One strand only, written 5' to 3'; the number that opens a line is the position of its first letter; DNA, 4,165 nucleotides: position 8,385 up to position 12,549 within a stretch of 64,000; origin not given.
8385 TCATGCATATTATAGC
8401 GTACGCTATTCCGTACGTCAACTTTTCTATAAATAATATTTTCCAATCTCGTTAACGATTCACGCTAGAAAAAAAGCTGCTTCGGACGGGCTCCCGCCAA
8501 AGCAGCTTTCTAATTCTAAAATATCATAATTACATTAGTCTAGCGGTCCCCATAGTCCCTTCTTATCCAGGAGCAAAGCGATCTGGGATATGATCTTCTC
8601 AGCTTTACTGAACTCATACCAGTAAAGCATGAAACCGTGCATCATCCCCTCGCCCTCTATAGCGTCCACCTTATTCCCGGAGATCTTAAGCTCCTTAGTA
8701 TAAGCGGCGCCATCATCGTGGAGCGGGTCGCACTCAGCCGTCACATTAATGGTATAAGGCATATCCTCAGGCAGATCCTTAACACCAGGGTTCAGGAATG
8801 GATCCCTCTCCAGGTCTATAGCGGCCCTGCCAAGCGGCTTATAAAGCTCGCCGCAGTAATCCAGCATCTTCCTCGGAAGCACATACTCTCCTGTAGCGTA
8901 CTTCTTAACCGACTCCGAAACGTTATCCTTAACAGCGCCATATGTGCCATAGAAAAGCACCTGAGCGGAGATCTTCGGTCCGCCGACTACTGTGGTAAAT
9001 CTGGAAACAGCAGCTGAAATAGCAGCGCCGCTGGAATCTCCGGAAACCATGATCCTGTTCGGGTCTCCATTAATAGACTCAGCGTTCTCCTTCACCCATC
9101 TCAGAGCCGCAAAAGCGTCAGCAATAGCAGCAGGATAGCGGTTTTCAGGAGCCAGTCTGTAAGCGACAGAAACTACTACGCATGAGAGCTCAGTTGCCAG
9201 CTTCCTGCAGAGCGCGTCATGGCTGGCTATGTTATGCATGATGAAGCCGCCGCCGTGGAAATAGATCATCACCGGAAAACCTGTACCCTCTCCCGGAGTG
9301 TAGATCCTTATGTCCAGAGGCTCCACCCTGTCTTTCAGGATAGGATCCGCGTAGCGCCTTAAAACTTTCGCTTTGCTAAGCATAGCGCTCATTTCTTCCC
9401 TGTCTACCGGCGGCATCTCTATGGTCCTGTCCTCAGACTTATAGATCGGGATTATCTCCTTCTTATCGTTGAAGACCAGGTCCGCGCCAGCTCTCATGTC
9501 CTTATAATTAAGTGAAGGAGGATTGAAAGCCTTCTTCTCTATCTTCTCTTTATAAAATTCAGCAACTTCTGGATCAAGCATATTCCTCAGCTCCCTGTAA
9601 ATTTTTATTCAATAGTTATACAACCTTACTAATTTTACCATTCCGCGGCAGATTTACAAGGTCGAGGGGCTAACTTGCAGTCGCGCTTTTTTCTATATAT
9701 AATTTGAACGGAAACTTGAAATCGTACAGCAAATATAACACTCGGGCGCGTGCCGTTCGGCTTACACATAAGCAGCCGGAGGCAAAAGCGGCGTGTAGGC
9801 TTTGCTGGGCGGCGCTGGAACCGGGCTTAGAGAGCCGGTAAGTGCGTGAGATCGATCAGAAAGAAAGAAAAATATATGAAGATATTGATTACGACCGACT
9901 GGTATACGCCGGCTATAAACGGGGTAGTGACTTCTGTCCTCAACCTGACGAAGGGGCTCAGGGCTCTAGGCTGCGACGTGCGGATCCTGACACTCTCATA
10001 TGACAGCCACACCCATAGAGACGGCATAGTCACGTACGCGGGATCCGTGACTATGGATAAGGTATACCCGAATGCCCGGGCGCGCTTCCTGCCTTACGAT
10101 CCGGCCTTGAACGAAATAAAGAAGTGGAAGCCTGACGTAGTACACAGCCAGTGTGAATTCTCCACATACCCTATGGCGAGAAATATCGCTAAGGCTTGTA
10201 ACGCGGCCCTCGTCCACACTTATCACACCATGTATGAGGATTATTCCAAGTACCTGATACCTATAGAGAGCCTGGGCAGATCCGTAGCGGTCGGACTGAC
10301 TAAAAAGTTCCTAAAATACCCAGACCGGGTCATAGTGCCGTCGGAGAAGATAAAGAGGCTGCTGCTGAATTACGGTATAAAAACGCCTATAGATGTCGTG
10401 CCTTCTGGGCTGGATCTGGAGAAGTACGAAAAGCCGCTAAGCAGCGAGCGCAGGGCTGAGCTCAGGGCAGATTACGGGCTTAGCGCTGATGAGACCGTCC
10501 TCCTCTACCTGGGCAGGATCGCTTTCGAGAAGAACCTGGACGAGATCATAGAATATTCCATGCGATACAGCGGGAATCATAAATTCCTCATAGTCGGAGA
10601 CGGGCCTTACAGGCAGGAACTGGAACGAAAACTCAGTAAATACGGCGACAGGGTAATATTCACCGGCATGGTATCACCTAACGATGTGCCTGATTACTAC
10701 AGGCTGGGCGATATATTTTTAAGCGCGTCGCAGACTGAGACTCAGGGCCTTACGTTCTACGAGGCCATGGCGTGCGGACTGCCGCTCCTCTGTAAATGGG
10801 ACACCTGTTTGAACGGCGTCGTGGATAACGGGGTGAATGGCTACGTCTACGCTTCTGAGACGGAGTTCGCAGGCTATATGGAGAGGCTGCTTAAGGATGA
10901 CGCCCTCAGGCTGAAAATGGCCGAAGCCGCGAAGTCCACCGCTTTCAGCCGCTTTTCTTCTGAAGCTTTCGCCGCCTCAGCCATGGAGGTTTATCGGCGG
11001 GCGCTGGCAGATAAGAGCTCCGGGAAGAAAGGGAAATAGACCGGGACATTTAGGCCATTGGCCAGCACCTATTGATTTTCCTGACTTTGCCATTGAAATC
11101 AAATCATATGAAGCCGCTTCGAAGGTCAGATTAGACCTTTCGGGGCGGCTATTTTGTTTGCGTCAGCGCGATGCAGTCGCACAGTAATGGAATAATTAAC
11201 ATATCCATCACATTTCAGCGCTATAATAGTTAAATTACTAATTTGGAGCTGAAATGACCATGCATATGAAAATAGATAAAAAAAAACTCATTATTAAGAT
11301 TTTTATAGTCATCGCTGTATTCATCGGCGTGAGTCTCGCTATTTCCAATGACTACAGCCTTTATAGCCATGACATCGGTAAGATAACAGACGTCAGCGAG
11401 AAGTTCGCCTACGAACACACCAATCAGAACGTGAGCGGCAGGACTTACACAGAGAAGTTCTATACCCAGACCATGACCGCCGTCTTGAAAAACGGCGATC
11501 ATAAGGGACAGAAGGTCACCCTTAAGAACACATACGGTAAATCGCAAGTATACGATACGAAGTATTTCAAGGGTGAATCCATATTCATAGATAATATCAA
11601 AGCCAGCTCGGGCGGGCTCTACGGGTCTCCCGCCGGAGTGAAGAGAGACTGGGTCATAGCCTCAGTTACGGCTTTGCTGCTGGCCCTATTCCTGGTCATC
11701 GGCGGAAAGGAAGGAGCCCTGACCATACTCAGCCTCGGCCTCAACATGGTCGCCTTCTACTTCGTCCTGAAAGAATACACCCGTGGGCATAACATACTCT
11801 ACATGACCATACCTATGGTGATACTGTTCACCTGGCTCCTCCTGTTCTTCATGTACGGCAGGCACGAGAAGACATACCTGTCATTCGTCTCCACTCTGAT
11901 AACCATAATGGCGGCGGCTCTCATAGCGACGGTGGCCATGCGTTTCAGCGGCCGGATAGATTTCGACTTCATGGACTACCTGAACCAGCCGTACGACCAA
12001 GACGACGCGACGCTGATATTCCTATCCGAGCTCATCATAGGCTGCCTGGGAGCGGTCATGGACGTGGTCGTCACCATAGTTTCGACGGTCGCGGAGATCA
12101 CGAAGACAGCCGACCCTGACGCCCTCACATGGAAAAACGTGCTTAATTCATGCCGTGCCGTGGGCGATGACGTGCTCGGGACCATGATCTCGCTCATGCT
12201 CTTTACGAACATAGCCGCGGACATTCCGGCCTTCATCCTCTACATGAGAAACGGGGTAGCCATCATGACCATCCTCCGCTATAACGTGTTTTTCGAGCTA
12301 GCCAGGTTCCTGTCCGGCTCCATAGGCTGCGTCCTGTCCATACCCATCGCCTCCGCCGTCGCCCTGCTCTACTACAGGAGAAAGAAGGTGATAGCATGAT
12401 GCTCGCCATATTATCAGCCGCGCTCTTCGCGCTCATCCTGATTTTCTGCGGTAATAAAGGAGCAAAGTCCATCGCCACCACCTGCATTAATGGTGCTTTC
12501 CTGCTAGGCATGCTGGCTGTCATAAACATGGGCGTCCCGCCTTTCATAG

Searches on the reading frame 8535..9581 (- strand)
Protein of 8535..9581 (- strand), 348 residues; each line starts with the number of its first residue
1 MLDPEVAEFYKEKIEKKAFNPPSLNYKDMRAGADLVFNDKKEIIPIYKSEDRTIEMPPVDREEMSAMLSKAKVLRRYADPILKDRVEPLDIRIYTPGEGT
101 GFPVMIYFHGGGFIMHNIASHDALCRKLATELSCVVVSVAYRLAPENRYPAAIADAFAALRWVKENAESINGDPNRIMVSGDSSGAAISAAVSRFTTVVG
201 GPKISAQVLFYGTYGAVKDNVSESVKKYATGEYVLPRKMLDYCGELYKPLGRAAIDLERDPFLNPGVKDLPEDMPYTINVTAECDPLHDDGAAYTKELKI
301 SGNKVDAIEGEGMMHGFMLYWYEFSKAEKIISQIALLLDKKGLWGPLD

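Call 10: search_protein_families(library=pfam, proteins=[window:8535-9581:-])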
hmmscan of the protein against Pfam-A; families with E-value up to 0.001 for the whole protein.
window:8535-9581:- (348 aa): 3 families
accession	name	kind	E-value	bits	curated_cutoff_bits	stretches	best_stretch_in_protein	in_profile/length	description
PF07859.19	Abhydrolase_3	-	6.5e-61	206.2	25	1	105-318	1-209/210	alpha/beta hydrolase fold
PF00135.34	COesterase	-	4.5e-20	72.5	27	1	89-190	86-198/515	Carboxylesterase family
PF20434.5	BD-FAE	-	1.9e-19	70.4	26.8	1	93-190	3-104/215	BD-FAE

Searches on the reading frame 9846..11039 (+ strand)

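Call 10: search_protein_families(library=pfam, proteins=[window:9846-11039:+])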
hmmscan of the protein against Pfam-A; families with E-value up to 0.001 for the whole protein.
window:9846-11039:+ (397 aa): 6 families
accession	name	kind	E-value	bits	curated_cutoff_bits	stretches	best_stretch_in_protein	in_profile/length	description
PF13439.12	Glyco_transf_4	-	2.6e-32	112.6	28.5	1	24-193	1-170/170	Glycosyltransferase Family 4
PF00534.26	Glycos_transf_1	-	8.1e-30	104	26.4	1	204-364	3-171/172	Glycosyl transferases group 1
PF13692.12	Glyco_trans_1_4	-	5.4e-25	88.7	27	1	217-351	2-142/142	Glycosyl transferases group 1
PF13579.12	Glyco_trans_4_4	-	8.1e-18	65.7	29.7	1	25-188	1-158/158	Glycosyl transferase 4-like domain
PF13524.12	Glyco_trans_1_2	-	2.2e-12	47.6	25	1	244-377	14-140/144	Glycosyl transferase-like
PF20706.3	GT4-conflict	-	3.2e-05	23.5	26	0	15-136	3-123/385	Family 4 Glycosyltransferase in conflict systems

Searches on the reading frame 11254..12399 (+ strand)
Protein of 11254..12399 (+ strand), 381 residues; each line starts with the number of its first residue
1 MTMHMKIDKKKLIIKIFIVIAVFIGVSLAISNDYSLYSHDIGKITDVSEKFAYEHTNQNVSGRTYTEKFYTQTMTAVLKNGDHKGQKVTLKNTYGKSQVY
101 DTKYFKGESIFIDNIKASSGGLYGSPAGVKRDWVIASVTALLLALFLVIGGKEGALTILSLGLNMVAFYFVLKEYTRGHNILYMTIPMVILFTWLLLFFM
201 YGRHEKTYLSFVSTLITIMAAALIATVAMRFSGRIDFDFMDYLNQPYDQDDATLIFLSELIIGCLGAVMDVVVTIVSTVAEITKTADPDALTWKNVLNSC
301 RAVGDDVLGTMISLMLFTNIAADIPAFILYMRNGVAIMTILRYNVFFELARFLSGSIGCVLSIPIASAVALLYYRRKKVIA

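Call 10: search_protein_families(library=pfam, proteins=[window:11254-12399:+])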
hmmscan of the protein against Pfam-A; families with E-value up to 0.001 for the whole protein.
window:11254-12399:+ (381 aa): 1 family
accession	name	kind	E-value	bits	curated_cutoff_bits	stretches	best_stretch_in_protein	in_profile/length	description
PF07907.16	YibE_F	-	2e-50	172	27.2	1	138-370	4-239/241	YibE/F-like protein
